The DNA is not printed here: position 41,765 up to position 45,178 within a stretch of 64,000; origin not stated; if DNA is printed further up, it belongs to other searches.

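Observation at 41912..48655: ~6.7-kb gene for a giant surface protein with FG-GAP-like repeats, a TM anchor and a Q/Y/A-rich low-complexity cytoplasmic tail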

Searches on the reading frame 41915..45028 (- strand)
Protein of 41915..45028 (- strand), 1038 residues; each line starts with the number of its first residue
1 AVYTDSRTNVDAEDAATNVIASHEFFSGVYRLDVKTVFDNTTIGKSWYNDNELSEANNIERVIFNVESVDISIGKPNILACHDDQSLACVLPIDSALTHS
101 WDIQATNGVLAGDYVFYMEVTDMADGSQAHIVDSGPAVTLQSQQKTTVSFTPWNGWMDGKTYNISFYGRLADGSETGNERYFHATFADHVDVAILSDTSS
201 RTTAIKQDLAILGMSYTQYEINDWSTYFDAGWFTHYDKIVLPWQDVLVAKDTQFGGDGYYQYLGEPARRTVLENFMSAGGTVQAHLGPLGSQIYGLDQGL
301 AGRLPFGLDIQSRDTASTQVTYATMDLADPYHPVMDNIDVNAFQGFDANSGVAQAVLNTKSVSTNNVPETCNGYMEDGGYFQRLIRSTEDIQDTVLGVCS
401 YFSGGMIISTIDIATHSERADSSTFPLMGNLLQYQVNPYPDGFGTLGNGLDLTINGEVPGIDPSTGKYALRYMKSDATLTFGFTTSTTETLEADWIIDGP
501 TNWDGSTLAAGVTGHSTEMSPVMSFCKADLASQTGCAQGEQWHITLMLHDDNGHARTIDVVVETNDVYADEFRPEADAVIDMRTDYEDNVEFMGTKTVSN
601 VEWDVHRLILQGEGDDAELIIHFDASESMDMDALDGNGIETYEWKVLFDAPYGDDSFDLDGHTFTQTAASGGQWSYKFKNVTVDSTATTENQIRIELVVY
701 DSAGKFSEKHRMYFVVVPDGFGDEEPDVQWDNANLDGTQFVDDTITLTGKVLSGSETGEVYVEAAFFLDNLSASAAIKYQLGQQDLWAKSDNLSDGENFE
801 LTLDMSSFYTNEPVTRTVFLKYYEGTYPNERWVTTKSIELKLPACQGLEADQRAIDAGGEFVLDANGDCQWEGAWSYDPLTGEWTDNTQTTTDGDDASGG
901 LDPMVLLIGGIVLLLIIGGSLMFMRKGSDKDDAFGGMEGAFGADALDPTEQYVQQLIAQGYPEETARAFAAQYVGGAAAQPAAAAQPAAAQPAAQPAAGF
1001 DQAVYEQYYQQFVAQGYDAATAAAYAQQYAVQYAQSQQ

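Call 32: predict_structure(alignment_id=A3)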
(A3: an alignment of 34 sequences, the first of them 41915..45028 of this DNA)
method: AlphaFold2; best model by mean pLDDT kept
length: 1038 residues; sequences in the alignment: 34
mean_pLDDT: 79.0   pTM: 0.52
mean pLDDT of the five models: 79.0, 75.7, 75.4, 73.2, 71.8
residues with pLDDT >= 90: 289; 70-90: 532; 50-70: 145; < 50: 72
segments of 3 or more residues with pLDDT < 50: 889-903, 921-948, 974-999
pLDDT, mean of each block of 10 residues (from residue 1): 74 67 64 75 60 61 63 80 85 79 80 88 91 89 85 82 90 76 90 92 89 92 82 91 90 87 87 91 89 65 72 86 90 88 81 88 76 87 92 93 92 72 76 93 86 91 87 86 93 90 76 81 88 85 92 91 84 88 89 87 91 81 93 80 92 71 90 92 80 93 86 88 77 82 89 82 90 84 90 89 86 87 77 84 76 72 69 73 64 31 52 62 38 27 39 65 66 41 26 28 81 83 82 62
secondary structure, 60 per line:
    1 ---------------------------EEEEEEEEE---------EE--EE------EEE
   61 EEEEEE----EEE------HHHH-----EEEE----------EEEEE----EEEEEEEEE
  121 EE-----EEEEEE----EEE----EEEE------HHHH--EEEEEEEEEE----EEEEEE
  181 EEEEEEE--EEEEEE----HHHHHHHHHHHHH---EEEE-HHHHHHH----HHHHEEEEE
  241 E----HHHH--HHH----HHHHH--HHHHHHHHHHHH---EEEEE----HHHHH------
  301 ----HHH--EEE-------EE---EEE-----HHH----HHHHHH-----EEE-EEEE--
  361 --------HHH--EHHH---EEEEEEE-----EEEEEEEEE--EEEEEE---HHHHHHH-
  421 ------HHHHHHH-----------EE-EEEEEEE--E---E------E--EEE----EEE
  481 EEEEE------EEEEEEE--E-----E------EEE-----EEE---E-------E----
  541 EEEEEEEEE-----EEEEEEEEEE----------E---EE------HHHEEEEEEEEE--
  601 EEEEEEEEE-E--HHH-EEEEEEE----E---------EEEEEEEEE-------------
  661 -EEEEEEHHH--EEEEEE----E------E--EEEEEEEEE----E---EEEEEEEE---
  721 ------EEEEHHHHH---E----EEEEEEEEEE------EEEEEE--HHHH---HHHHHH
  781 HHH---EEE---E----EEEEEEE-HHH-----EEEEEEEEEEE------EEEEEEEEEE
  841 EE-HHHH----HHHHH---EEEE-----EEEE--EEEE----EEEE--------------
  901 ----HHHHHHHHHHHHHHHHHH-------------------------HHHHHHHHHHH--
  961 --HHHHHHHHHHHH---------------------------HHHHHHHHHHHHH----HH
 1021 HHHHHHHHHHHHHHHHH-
elements in order (helices of 4 or more, strands of 3 or more residues): E28-36 E58-66 E71-73 H80-83 E89-92 E103-107 E112-122 E128-133 E138-140 E145-148 H155-158 E161-170 E175-187 E190-195 H200-212 E216-219 H221-227 H232-235 E236-241 H246-249 H259-263 H266-277 E281-285 H290-294 E310-312 E325-327 H340-345 E351-353 E355-358 E381-387 E393-401 E404-409 H413-419 H427-433 E448-454 E471-473 E478-485 E492-498 E514-516 E522-524 E541-549 E555-564 E590-598 E601-609 E618-624 E639-647 E662-667 E673-678 E693-701 E710-717 E727-730 H731-735 E744-753 E760-765 H768-771 H775-783 E787-789 E798-804 E814-824 E831-842 H844-847 H852-856 E860-863 E869-872 E875-878 E883-886 H905-922 H948-958 H963-974 H1002-1014 H1019-1037
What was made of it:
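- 43676..44473 (-): Alpha/beta domain of unknown function, residues about 1375-1640. Conserved motifs: VDVAILS, KI(L/V)LPWQ, GGT(V/L)QxHLGP. Model (call 32).
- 42257..42325 (-): Single transmembrane helix, residues 2091-2113, followed by RK on the inside. Predicted helix 2094-2111 (call 32).
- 42191..42256 (-): Acidic, Gly-rich juxtamembrane spacer, residues 2114-2135. pLDDT below 50 (call 32).
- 42107..42190 (-): Hairpin 1 of the tail, residues 2136-2163 (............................): helix, QGY loop, helix. Predicted helices 2137-2147 and 2152-2163 (call 32).
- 41915..42034 (-): Hairpin 2, residues 2188-2227 (....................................), a diverged second copy of hairpin 1. Predicted helices 2191-2203 and 2208-2226, pLDDT about 82 (call 32).
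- On UBA domain (PF00627): Two helices are predicted per unit (call 32).
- Checked: The other peaks at residues 2086-2115 and is predicted as a helix at 2094-2111 (call 32).
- Two helical hairpins are predicted, with pLDDT about 65 and about 82, and a linker below 50 (call 32). Helical hairpins are predicted (call 32).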

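Call 41: fold_search(model_id=the predicted structure, library=pdb)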
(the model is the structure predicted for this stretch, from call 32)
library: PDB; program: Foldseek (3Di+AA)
matches with E <= 10: 1813; with E <= 0.001: 313
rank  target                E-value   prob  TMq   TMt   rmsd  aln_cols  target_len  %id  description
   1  8q2h                  6.2e-13  1.00  0.12  0.11  47.5      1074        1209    8  beta-galactosidase from Bacillus circulans (released 2024-10-16)
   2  7nit_F                2.1e-12  1.00  0.17  0.15  46.6      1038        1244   10  X-ray structure of a multidomain BbgIII from Bifidobacterium bifidum (released 2021-12-22)
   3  6za2_A                1.7e-11  1.00  0.12  0.12  37.0      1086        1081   10  Crystal structure of dimeric latent PorU from Porphyromonas gingivalis (released 2021-09-29)
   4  8wa2_C                3.7e-11  1.00  0.13  0.10  21.4       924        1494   10  cryo-EM structure of native mastigonemes isolated from Chlamydomonas reinhardtii at 3.0 angstrom resolution (released 2024-04-10)
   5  7ad7_B                4.6e-11  1.00  0.11  0.17  57.4       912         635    7  Crystal structure of human complement C5 in complex with the K8 bovine knob domain peptide. (released 2021-03-10)
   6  9ijj_4I               5.4e-11  1.00  0.13  0.06  38.7      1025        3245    8  In situ structure of the central apparatus in mouse sperm axoneme. (released 2025-06-04)
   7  6qud                  5.7e-11  1.00  0.17  0.19  33.5       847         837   10  2-deoxy-galactose reaction intermediate of a Truncated beta-galactosidase III from Bifidobacterium bifidum (released 2020-03-18)
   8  6qub_A                6.7e-11  1.00  0.17  0.19  33.2       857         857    9  Truncated beta-galactosidase III from Bifidobacterium bifidum in complex with galactose (released 2020-03-18)
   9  9fx3_A                7.1e-11  1.00  0.11  0.10  50.7       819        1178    8  Structure of active human CD109 (released 2025-03-19)
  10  6za2_B                7.1e-11  1.00  0.12  0.12  36.6      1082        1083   10  Crystal structure of dimeric latent PorU from Porphyromonas gingivalis (released 2021-09-29)
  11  9b4h_A                7.9e-11  1.00  0.13  0.09  20.8       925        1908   10  Chlamydomonas reinhardtii mastigoneme filament (released 2024-04-10)
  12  5dmy_A                9.4e-11  1.00  0.14  0.16  33.6       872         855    9  Beta-galactosidase - construct 33-930 (released 2016-10-05)
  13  8wa2_A                1.4e-10  1.00  0.13  0.08  21.2       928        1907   10  cryo-EM structure of native mastigonemes isolated from Chlamydomonas reinhardtii at 3.0 angstrom resolution (released 2024-04-10)
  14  9fx2                  1.5e-10  1.00  0.10  0.09  50.4       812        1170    8  Structure of methylamine activated CD109 (released 2025-03-19)
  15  6quc_A                1.9e-10  1.00  0.16  0.18  33.4       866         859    9  Truncated beta-galactosidase III from Bifidobacterium bifidum (released 2020-03-18)
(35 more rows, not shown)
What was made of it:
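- Tried and rejected: This says nothing about function (call 41).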
